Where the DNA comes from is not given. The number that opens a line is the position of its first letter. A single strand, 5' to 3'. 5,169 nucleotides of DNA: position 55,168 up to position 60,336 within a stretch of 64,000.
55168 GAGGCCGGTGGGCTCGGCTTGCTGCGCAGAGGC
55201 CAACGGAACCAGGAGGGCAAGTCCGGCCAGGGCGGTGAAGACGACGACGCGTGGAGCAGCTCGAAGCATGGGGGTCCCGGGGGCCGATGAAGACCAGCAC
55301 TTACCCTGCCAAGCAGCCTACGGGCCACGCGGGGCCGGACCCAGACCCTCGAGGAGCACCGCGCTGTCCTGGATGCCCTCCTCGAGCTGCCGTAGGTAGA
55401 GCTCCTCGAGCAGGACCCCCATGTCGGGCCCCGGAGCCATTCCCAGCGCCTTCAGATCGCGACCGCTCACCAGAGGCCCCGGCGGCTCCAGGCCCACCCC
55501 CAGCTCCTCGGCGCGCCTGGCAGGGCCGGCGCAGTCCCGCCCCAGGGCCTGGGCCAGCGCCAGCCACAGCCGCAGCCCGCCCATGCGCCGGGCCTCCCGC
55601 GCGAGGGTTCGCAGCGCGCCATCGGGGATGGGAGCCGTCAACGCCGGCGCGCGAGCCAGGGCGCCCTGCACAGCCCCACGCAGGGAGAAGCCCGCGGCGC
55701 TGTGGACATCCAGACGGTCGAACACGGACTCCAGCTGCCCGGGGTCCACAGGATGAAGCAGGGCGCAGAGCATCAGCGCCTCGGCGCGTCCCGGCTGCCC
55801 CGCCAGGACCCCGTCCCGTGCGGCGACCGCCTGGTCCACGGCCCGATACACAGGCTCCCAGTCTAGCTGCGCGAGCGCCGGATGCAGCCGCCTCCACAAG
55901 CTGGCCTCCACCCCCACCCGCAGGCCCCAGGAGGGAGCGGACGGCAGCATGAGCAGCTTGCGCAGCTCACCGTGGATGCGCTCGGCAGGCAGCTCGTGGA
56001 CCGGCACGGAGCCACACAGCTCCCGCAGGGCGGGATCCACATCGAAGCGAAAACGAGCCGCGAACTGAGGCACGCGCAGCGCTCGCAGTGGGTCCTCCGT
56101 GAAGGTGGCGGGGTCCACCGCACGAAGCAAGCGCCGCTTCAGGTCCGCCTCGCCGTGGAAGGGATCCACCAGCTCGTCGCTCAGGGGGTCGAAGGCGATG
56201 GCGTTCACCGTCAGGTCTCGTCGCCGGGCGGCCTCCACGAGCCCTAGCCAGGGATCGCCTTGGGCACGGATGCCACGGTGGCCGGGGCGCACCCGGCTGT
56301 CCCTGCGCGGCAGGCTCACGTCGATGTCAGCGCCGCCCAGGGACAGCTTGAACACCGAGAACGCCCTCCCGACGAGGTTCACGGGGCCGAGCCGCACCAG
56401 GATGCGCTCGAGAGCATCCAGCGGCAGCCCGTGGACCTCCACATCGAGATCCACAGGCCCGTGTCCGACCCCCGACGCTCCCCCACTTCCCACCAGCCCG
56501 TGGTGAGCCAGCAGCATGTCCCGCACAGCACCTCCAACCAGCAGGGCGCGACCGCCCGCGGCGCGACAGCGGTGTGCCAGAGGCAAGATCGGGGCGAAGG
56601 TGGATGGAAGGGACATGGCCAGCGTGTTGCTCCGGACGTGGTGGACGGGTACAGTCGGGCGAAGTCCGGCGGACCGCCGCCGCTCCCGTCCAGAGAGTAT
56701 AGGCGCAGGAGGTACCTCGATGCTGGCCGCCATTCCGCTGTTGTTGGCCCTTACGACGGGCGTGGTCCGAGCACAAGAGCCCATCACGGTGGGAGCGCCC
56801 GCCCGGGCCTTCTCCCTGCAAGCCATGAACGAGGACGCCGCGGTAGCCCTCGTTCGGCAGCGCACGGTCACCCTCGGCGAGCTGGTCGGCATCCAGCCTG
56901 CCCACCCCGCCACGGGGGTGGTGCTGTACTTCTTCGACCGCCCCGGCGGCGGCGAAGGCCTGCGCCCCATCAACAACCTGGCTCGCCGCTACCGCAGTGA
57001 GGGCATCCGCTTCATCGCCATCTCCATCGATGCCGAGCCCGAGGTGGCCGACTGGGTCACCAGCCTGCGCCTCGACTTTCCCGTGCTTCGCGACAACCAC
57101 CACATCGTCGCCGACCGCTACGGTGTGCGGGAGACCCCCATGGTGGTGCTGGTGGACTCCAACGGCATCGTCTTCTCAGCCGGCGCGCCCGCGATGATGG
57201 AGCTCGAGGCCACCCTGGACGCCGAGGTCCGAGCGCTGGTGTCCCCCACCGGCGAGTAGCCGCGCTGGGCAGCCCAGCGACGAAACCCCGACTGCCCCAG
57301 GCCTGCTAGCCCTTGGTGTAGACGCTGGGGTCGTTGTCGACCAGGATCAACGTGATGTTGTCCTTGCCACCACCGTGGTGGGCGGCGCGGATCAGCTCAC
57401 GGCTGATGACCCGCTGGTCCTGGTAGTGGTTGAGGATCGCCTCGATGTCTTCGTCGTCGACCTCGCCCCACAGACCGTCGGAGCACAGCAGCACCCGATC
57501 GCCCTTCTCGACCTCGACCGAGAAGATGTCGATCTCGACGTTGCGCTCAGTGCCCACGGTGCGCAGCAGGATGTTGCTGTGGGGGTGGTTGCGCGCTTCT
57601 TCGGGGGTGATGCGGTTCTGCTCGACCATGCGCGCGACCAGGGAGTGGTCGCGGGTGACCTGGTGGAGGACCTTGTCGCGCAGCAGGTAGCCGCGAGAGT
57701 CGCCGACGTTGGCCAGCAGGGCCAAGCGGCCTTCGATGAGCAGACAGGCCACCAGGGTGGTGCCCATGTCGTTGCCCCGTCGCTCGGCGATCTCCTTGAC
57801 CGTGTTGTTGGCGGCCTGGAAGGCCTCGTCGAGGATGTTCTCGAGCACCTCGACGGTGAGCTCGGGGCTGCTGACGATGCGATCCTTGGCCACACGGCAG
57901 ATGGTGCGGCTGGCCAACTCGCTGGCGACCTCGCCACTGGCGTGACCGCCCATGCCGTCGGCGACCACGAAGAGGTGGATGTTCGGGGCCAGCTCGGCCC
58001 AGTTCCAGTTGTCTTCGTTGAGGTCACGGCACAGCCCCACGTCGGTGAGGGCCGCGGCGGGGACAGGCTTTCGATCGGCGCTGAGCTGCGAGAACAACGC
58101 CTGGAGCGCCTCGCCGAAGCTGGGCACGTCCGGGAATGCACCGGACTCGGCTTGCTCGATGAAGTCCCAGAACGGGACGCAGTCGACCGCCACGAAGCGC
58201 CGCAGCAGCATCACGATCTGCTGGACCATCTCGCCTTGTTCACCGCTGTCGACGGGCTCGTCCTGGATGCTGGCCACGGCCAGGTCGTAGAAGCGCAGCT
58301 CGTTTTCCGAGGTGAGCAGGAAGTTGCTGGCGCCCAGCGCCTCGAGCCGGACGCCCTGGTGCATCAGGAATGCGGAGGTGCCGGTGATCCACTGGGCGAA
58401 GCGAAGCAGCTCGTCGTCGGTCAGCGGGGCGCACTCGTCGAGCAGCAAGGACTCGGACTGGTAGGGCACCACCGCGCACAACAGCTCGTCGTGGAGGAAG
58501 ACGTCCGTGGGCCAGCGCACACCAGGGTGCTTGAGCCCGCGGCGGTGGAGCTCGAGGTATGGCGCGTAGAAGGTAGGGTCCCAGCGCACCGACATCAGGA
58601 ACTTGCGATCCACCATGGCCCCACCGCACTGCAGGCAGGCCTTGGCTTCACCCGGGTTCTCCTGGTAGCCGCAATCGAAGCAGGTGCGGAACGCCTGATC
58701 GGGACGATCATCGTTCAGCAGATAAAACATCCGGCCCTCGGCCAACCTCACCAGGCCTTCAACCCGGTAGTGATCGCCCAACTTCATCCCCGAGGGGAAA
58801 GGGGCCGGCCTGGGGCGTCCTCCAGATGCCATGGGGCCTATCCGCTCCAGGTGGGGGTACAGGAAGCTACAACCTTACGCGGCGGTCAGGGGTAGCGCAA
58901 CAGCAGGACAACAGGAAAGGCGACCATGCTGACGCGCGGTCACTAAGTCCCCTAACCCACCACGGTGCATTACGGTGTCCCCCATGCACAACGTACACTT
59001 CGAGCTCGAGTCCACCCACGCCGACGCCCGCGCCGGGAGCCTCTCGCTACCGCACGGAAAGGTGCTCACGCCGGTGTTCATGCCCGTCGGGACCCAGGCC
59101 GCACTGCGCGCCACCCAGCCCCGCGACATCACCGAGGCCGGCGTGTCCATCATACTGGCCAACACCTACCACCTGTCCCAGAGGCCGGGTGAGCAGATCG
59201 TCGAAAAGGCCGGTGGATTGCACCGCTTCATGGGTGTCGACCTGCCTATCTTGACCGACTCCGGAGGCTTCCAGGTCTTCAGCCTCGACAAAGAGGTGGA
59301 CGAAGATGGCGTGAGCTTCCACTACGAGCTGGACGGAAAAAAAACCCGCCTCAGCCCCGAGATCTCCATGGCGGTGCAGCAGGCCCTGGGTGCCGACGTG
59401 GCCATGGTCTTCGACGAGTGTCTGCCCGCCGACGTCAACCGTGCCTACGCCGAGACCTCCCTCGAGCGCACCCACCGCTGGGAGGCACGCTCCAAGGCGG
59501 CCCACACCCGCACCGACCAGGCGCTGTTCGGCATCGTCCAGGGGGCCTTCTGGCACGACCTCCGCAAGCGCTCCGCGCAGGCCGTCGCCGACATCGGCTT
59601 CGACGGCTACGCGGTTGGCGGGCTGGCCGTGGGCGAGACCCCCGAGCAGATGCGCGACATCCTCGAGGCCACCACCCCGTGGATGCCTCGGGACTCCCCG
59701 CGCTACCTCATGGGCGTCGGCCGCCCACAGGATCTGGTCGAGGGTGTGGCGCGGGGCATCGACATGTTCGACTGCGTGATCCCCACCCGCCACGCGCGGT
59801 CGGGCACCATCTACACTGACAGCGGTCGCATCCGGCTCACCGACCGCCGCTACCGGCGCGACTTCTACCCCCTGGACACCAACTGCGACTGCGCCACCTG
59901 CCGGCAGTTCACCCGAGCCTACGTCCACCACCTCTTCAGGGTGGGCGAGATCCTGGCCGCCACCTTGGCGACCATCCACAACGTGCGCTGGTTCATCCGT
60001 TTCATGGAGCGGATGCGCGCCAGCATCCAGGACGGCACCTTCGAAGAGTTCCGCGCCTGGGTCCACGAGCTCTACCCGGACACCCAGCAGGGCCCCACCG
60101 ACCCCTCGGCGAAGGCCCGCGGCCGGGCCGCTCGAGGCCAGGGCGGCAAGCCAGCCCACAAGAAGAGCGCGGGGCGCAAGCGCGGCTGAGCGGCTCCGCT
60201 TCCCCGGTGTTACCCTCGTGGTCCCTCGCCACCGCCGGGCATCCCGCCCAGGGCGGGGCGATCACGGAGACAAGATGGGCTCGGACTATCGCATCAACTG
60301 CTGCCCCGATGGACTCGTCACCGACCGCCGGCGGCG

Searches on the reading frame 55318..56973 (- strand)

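Call 88: search_protein_families(library=ncbifam, proteins=[window:55318-56973:-], max_evalue=0.00001)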
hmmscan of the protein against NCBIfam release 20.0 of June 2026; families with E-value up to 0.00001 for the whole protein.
window:55318-56973:- (551 aa): 8 families
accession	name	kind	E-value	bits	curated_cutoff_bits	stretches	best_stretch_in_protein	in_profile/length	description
NF008137.0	PRK10885.1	equivalog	3.5e-26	91.9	451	1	201-356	42-199/409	multifunctional CCA addition/repair protein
TIGR01942.1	pcnB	subfamily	4.4e-24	85.1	305.65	1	134-378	23-253/425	polynucleotide adenylyltransferase PcnB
NF009814.0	PRK13299.1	equivalog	1.1e-22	80.6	290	1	247-346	107-209/396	CCA tRNA nucleotidyltransferase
NF009813.0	PRK13298.1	equivalog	9.1e-22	77.5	606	1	200-309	41-146/417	tRNA CCA-pyrophosphorylase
NF009812.0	PRK13297.1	equivalog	7.9e-21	74.6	624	1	136-392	7-241/364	tRNA CCA-pyrophosphorylase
TIGR02692.1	tRNA_CCA_actino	equivalog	1.4e-18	66.8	438.8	1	129-371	16-247/466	CCA tRNA nucleotidyltransferase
NF009811.0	PRK13296.1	equivalog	2.3e-15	56.3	469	1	145-340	5-184/360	CCA tRNA nucleotidyltransferase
NF008634.1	PRK11623.1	equivalog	7.1e-11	41.3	702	1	132-366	52-282/469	polynucleotide adenylyltransferase PcnB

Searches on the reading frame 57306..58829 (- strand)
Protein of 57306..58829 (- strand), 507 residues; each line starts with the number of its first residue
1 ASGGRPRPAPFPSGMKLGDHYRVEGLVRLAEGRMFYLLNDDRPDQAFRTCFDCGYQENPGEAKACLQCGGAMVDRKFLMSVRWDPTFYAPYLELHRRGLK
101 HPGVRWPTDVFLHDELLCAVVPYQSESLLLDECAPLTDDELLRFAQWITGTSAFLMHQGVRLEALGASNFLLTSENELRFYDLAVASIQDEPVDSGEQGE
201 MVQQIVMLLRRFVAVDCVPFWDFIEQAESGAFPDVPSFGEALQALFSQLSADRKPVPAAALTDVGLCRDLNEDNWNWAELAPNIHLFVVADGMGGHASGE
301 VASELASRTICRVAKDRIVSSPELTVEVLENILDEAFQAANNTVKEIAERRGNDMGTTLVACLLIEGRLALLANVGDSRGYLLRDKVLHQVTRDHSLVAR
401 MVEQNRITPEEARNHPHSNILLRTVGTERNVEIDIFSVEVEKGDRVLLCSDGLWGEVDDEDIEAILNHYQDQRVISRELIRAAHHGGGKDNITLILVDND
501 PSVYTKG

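Call 88: search_protein_families(library=ncbifam, proteins=[window:57306-58829:-], max_evalue=0.00001)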
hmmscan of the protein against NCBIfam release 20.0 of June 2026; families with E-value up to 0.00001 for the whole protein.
window:57306-58829:- (507 aa): 2 families
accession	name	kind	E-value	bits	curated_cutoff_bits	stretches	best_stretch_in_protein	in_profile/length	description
NF033484.1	Stp1_PP2C_phos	equivalog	1.4e-73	247.3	230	1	262-497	2-231/232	Stp1/IreP family PP2C-type Ser/Thr phosphatase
NF011149.0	PRK14559.1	equivalog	2.7e-29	102.4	374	1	259-497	375-629/642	serine/threonine phosphatase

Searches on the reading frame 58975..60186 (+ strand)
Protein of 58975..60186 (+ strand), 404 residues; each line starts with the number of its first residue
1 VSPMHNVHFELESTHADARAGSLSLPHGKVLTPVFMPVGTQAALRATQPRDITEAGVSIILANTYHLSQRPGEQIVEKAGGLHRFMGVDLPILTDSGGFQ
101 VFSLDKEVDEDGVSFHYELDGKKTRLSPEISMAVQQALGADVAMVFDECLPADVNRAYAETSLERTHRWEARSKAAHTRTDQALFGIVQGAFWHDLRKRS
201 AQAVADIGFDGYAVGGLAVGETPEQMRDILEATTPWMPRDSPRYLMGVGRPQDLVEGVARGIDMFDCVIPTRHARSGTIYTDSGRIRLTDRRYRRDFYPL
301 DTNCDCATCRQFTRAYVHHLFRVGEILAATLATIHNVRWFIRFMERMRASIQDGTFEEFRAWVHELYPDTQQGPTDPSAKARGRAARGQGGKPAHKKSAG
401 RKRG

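Call 88: search_protein_families(library=ncbifam, proteins=[window:58975-60186:+], max_evalue=0.00001)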
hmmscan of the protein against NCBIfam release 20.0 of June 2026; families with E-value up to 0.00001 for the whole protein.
window:58975-60186:+ (404 aa): 4 families
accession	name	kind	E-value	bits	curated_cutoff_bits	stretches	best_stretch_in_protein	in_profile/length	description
TIGR00430.1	Q_tRNA_tgt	equivalog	1e-143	478.8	306.75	1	9-365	1-361/368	tRNA guanosine(34) transglycosylase Tgt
TIGR00449.1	tgt_general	superfamily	7.2e-140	466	47.6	1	9-368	1-363/367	tRNA-guanine transglycosylase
TIGR00432.2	arcsn_tRNA_tgt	equivalog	7.3e-41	140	350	1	9-359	1-326/441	tRNA guanosine(15) transglycosylase TgtA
NF040592.1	tRNA_mod_ArcS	equivalog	7.1e-07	28.2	440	1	203-356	90-225/575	archaeosine synthase subunit alpha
